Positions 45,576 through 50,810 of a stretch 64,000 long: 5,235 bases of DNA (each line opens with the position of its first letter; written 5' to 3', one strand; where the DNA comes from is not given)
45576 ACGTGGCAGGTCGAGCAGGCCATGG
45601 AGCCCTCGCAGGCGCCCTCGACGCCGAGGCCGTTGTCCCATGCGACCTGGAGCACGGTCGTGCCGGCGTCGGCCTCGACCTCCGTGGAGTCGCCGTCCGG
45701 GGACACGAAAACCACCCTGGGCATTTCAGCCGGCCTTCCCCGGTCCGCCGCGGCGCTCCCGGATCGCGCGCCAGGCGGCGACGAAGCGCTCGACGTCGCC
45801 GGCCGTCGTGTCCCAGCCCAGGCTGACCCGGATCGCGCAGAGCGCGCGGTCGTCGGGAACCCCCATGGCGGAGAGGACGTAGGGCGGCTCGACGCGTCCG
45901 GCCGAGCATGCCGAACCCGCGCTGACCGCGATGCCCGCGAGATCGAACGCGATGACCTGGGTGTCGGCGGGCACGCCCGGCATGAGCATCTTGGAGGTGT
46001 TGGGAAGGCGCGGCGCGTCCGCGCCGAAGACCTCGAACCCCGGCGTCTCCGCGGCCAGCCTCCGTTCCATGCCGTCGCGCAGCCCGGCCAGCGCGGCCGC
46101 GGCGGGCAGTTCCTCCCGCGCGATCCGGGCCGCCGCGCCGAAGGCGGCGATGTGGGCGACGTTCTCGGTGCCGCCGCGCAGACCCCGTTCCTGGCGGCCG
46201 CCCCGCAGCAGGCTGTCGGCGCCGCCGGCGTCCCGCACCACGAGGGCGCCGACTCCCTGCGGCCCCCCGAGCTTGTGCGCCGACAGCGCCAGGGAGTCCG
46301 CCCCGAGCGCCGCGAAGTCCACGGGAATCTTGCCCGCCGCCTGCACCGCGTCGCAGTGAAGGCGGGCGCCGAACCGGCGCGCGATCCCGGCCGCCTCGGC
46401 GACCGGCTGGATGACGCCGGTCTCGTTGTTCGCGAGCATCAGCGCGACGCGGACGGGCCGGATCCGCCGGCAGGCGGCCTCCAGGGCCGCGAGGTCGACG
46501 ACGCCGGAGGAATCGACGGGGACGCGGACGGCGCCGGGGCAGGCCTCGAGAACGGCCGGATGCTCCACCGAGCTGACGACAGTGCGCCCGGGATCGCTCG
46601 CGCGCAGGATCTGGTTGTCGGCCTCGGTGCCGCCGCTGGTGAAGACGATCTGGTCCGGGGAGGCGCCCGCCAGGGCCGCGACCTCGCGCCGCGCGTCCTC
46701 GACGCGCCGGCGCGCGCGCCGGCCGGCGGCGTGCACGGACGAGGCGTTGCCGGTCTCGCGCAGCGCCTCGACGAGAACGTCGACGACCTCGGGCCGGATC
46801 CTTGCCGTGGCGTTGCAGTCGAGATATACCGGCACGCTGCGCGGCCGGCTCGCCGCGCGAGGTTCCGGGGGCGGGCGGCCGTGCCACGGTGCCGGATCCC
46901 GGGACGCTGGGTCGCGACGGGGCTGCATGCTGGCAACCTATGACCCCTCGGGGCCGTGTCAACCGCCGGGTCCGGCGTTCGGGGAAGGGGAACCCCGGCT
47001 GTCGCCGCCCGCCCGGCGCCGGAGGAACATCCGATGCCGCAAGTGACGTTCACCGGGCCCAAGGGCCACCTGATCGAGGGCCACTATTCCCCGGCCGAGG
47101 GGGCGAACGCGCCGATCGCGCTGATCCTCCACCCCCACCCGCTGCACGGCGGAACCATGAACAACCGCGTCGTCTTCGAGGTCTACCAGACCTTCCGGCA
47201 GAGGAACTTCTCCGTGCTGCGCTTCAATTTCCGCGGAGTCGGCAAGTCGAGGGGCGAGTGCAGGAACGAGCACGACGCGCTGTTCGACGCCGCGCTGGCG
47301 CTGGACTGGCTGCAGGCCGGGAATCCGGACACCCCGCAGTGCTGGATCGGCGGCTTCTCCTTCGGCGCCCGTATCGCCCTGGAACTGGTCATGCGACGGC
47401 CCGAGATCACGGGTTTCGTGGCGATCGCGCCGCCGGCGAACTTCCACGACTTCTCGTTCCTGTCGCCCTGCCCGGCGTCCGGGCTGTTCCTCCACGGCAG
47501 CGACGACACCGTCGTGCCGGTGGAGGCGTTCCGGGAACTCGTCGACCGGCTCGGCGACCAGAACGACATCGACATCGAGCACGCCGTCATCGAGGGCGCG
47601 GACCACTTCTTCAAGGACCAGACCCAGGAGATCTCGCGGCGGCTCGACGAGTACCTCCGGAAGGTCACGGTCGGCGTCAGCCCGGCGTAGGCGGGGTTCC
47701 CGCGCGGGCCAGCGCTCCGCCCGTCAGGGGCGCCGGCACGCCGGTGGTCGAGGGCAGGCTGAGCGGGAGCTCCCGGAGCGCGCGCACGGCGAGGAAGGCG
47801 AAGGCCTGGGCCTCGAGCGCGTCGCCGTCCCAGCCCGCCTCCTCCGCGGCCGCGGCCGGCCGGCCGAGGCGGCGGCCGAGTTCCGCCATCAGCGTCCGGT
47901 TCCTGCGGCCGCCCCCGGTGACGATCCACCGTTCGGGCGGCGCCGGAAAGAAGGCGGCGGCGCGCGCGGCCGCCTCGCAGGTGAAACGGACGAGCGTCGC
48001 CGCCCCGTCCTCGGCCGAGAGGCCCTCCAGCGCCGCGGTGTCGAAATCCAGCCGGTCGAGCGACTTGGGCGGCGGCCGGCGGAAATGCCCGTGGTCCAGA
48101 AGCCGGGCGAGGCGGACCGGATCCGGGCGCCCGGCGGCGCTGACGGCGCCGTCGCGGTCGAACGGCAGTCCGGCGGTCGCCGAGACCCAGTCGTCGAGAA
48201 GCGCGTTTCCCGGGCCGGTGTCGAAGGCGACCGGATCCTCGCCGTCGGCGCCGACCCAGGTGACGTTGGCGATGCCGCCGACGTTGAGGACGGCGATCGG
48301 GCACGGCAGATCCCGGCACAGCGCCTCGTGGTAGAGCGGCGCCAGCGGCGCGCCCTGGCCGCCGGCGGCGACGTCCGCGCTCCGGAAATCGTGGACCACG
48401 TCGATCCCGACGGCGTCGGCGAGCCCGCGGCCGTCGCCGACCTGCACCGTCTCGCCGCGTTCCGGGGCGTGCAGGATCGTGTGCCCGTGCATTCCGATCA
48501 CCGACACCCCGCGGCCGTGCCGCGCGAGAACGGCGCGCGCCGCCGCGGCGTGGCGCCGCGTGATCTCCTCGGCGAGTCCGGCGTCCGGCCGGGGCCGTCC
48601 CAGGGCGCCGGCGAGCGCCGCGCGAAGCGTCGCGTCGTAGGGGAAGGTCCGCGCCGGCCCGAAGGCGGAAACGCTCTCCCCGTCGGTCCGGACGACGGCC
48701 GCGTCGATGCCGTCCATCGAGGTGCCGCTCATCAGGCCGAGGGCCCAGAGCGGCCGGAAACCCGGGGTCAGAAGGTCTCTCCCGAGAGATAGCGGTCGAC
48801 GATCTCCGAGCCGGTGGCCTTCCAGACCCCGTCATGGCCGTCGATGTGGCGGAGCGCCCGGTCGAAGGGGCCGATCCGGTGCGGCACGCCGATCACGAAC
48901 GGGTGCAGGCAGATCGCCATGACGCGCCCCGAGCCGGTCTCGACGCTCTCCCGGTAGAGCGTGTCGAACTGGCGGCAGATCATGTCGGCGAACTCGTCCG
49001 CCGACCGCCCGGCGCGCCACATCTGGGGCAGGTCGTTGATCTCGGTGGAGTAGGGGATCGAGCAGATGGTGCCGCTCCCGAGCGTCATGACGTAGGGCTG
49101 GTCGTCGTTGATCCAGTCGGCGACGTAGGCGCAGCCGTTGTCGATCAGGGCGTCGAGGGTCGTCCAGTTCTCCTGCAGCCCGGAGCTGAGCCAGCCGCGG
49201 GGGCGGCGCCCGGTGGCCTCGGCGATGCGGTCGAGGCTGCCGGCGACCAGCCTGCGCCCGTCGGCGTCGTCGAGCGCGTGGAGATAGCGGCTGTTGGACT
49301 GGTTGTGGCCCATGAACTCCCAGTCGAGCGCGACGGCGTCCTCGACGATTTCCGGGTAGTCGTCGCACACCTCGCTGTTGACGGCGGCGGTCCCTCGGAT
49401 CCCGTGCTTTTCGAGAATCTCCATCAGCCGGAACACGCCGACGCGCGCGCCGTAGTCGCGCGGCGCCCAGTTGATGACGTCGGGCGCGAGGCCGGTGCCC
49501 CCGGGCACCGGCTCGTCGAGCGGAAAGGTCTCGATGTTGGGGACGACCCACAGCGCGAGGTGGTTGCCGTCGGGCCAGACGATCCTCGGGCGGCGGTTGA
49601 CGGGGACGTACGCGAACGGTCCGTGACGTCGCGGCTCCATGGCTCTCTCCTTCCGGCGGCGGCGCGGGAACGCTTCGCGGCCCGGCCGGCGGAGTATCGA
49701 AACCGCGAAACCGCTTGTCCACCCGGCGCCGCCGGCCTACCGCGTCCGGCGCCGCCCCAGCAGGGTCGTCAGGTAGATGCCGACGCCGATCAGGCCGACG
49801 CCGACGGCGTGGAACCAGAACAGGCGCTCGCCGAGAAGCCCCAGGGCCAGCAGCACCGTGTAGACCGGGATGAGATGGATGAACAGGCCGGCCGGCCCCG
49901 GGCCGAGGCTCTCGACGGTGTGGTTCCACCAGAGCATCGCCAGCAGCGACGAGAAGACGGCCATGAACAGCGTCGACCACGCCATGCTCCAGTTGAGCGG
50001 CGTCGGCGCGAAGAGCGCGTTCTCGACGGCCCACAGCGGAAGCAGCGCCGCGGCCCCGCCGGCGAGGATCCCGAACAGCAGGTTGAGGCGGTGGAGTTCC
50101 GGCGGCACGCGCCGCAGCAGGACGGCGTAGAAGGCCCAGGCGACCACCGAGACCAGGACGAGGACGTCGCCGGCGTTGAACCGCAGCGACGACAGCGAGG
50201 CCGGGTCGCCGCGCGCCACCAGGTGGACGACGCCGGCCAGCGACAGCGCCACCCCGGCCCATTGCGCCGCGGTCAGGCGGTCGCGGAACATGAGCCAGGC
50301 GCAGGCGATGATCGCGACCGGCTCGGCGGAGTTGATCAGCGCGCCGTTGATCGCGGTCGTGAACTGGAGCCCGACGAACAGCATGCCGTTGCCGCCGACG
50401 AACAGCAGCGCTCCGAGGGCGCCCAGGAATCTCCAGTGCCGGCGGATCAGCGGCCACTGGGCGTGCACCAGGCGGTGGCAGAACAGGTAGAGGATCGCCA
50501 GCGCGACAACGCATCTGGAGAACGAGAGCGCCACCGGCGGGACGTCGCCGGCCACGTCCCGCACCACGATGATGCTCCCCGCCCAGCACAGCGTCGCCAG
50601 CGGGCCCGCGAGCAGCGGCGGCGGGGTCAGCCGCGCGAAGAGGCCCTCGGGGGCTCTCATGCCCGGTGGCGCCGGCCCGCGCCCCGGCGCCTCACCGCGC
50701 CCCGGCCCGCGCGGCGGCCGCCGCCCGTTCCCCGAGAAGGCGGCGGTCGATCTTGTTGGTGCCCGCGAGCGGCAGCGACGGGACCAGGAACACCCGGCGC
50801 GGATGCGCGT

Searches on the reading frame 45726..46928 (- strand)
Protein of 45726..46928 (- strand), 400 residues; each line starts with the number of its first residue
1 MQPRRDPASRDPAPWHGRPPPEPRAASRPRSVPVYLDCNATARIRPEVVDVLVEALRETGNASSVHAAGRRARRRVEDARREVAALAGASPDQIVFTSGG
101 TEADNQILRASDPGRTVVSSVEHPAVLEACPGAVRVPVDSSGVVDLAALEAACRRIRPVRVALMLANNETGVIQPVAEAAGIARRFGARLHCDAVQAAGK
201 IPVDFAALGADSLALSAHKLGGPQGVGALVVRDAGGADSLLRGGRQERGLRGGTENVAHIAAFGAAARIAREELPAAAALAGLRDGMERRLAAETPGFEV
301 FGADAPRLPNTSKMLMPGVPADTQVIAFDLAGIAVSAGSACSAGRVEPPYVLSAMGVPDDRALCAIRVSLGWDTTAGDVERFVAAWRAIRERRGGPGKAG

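Call 48: search_protein_families(library=ncbifam, proteins=[window:45726-46928:-], max_evalue=0.00001)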
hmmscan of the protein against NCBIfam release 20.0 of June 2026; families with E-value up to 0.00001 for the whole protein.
window:45726-46928:- (400 aa): 18 families
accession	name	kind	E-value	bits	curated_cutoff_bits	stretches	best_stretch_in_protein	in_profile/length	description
TIGR03402.1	FeS_nifS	equivalog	6.1e-96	321.5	530.75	1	34-391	1-371/379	cysteine desulfurase NifS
TIGR03235.1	DNA_S_dndA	equivalog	3.7e-72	243.5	480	1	35-370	1-353/353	cysteine desulfurase DndA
NF010611.0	PRK14012.1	equivalog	8.8e-68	229.1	548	1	32-384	5-373/406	IscS subfamily cysteine desulfurase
TIGR02006.1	IscS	equivalog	1.6e-63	215.1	643.2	1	32-383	3-368/402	IscS subfamily cysteine desulfurase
TIGR03403.1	nifS_epsilon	equivalog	5.1e-61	206.6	587.7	1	34-385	1-368/382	NifS family cysteine desulfurase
NF002806.0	PRK02948.1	subfamily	1e-57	195.9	304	1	34-392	2-374/381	IscS subfamily cysteine desulfurase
TIGR01979.1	sufS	subfamily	1.1e-28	100.3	475.1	1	34-232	20-234/403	SufS family cysteine desulfurase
TIGR01977.1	am_tr_V_EF2568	hypoth_equivalog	2e-24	86.3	377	1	34-245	1-226/376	cysteine desulfurase family protein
NF041166.1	f2_encap_cargo1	exception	7.9e-20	71.5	800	1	34-232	247-461/623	family 2A encapsulin nanocompartment cargo protein cysteine desulfurase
TIGR01976.1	am_tr_V_VC1184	hypoth_equivalog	9.4e-20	71.2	352.35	1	34-233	20-233/401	cysteine desulfurase-like protein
NF008126.0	PRK10874.1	equivalog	1e-18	67.7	607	1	33-233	20-236/401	cysteine desulfurase CsdA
TIGR04343.1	egtE_PLP_lyase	equivalog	7.9e-18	64.4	400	1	26-233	7-217/370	ergothioneine biosynthesis PLP-dependent enzyme EgtE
TIGR03392.1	FeS_syn_CsdA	equivalog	6.2e-16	58.6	493.6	1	33-232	17-232/398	cysteine desulfurase CsdA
NF006791.0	PRK09295.1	equivalog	1.8e-15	56.9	661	1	34-234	25-241/406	cysteine desulfurase SufS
NF040779.1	Sec_lyase_SclA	exception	2.5e-15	56.3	525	1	34-233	1-213/378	selenocysteine lyase SclA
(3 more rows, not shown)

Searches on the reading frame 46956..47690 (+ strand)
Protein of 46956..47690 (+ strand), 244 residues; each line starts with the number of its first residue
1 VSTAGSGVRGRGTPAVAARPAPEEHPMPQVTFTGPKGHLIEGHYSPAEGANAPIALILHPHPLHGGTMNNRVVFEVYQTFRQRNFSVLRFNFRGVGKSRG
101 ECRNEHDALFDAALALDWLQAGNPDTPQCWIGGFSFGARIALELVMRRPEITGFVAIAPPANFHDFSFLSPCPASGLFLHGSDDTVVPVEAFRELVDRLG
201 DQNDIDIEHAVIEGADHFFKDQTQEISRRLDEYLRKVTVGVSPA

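Call 48: search_protein_families(library=ncbifam, proteins=[window:46956-47690:+], max_evalue=0.00001)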
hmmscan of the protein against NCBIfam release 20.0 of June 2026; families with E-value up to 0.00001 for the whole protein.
window:46956-47690:+ (244 aa): 3 families
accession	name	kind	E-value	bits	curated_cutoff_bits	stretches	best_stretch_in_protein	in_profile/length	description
NF058544.1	IVPilMotSglTMyx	equivalog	3.1e-20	72.9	300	1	48-238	27-208/210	type IV pili motility protein SglT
TIGR03100.1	hydr1_PEP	hypoth_equivalog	1.1e-06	28.2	168.45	0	82-159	55-132/274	hydrolase 1, exosortase A system-associated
NF051488.1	bifunc_PcaDC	exception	4.2e-06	26.2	390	0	82-151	36-102/375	bifunctional 3-oxoadipate enol-lactonase/4-carboxymuconolactone decarboxylase PcaDC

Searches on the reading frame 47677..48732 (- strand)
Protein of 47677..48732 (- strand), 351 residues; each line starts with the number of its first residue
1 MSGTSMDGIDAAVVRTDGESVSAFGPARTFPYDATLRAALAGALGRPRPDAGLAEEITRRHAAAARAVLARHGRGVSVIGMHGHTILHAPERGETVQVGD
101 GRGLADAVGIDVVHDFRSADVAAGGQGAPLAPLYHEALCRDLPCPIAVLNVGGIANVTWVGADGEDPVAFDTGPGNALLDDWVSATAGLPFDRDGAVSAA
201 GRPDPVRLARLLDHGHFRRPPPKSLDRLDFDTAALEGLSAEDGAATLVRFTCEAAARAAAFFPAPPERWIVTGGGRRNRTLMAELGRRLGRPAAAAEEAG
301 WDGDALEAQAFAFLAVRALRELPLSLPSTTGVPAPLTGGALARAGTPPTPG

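Call 48: search_protein_families(library=ncbifam, proteins=[window:47677-48732:-], max_evalue=0.00001)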
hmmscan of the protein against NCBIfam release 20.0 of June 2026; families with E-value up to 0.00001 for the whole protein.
window:47677-48732:- (351 aa): 14 families
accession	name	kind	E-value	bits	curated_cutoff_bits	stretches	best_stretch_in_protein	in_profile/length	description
NF007141.0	PRK09585.1-5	equivalog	1.4e-136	455.2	352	1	1-344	10-367/370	anhydro-N-acetylmuramic acid kinase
NF007148.0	PRK09585.3-2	equivalog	1.7e-84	283.7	387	1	1-341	15-382/386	anhydro-N-acetylmuramic acid kinase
NF007139.0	PRK09585.1-3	equivalog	4.8e-78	262.9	367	1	1-340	10-366/370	anhydro-N-acetylmuramic acid kinase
NF007146.0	PRK09585.2-6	equivalog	8.8e-66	222.3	440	1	1-342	7-366/391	anhydro-N-acetylmuramic acid kinase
NF007138.0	PRK09585.1-1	equivalog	5.7e-58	196.8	588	1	1-334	10-357/370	anhydro-N-acetylmuramic acid kinase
NF007140.0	PRK09585.1-4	equivalog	1e-52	179.6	605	1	1-341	20-379/382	anhydro-N-acetylmuramic acid kinase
NF007143.0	PRK09585.2-2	equivalog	1.9e-52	178.3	533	1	1-339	7-376/382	anhydro-N-acetylmuramic acid kinase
NF007150.0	PRK09585.3-5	equivalog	2.9e-51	174.7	585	1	1-344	9-385/393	anhydro-N-acetylmuramic acid kinase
NF007147.0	PRK09585.3-1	equivalog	5.6e-50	170.4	822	1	1-340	7-360/393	anhydro-N-acetylmuramic acid kinase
NF007151.0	PRK09585.3-6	equivalog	9.4e-50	169.5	599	1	1-336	19-389/396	anhydro-N-acetylmuramic acid kinase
NF007145.0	PRK09585.2-5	equivalog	7.2e-48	163.8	514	1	1-335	7-369/379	anhydro-N-acetylmuramic acid kinase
NF007142.0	PRK09585.2-1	equivalog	5.6e-46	157.2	435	1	1-332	10-370/384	anhydro-N-acetylmuramic acid kinase AnmK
NF007144.0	PRK09585.2-3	equivalog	8.8e-44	150.1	436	1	1-341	12-355/358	anhydro-N-acetylmuramic acid kinase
NF007149.0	PRK09585.3-4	equivalog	1.1e-38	133.1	616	1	1-334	23-389/399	anhydro-N-acetylmuramic acid kinase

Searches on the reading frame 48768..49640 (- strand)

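Call 48: search_protein_families(library=ncbifam, proteins=[window:48768-49640:-], max_evalue=0.00001)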
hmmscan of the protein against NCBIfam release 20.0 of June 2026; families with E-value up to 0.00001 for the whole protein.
window:48768-49640:- (290 aa): 1 family
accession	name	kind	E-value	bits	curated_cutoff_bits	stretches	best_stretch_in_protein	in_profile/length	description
TIGR03212.1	uraD_N-term-dom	equivalog_domain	3.7e-29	101.7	424.6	1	62-284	72-291/297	allantoinase PuuE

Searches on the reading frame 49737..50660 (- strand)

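Call 48: search_protein_families(library=ncbifam, proteins=[window:49737-50660:-], max_evalue=0.00001)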
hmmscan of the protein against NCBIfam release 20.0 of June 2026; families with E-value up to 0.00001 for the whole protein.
window:49737-50660:- (307 aa): 3 families
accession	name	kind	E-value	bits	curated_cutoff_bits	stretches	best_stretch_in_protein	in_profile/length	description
TIGR00950.1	2A78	equivalog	1e-21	77.6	230.2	1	26-291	1-259/264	carboxylate/amino acid/amine transporter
NF008432.0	PRK11272.1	equivalog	2.3e-17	63.1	270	1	24-301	20-288/294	drug/metabolite exporter YedA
NF050091.1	ArAmAcExpYddG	equivalog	9.1e-10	38.5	300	1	18-246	9-230/285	aromatic amino acid exporter YddG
